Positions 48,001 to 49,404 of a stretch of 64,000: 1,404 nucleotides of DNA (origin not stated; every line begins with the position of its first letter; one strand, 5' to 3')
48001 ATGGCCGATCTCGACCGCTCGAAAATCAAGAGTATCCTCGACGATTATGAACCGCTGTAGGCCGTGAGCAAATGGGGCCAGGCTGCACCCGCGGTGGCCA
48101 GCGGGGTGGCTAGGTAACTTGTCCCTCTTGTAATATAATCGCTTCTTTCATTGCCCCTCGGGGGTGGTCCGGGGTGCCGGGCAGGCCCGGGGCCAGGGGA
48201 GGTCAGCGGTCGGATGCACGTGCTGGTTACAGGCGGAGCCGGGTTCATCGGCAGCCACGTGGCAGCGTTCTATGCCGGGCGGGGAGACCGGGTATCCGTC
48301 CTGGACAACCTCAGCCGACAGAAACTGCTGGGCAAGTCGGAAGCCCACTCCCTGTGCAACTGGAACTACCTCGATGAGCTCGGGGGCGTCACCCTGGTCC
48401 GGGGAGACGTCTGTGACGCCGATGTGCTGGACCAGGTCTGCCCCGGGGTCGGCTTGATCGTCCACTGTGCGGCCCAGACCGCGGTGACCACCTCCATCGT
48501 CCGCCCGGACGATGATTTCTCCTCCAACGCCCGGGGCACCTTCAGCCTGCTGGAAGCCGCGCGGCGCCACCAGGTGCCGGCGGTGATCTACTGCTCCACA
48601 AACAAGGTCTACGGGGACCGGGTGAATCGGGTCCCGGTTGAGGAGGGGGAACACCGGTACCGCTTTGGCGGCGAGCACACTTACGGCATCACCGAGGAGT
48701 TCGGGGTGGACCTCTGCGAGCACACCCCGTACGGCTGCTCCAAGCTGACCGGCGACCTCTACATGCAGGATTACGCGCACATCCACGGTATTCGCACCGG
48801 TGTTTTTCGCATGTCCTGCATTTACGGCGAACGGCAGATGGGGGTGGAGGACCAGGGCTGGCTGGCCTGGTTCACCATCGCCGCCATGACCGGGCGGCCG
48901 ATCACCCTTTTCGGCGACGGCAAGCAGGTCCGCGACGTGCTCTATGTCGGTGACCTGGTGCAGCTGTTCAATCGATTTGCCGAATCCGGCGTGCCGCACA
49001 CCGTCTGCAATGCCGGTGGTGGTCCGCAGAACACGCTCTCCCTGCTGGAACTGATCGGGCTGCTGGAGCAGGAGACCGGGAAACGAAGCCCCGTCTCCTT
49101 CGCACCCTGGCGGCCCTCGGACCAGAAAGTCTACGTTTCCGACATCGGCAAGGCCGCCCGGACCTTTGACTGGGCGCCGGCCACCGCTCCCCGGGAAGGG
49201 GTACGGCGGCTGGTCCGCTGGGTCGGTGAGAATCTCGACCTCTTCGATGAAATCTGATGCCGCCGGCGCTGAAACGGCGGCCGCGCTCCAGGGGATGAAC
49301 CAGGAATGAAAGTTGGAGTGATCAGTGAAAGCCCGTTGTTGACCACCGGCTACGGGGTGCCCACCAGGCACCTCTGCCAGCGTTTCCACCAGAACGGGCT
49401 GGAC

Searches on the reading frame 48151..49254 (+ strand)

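Call 55: search_protein_families(library=pfam, proteins=[window:48151-49254:+], max_evalue=0.00001)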
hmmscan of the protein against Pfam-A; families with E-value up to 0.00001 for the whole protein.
window:48151-49254:+ (368 aa): 6 families
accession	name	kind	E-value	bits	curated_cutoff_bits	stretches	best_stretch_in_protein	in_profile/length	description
PF01370.27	Epimerase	-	4.1e-47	161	20.9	1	24-289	1-240/240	NAD dependent epimerase/dehydratase family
PF16363.11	GDP_Man_Dehyd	-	2.6e-39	136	27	1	25-353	1-331/332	GDP-mannose 4,6 dehydratase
PF01073.25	3Beta_HSD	-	5.6e-19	68.7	22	1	25-171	1-137/280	3-beta hydroxysteroid dehydrogenase/isomerase family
PF07993.18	NAD_binding_4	-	4.5e-12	46.1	20.1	1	26-246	1-231/258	Male sterility protein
PF02719.21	Polysacc_synt_2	-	9.9e-10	38.5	20.2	1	24-153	1-131/293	Polysaccharide biosynthesis protein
PF04321.23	RmlD_sub_bind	-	2.2e-09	37.2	27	1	22-229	1-156/287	RmlD substrate binding domain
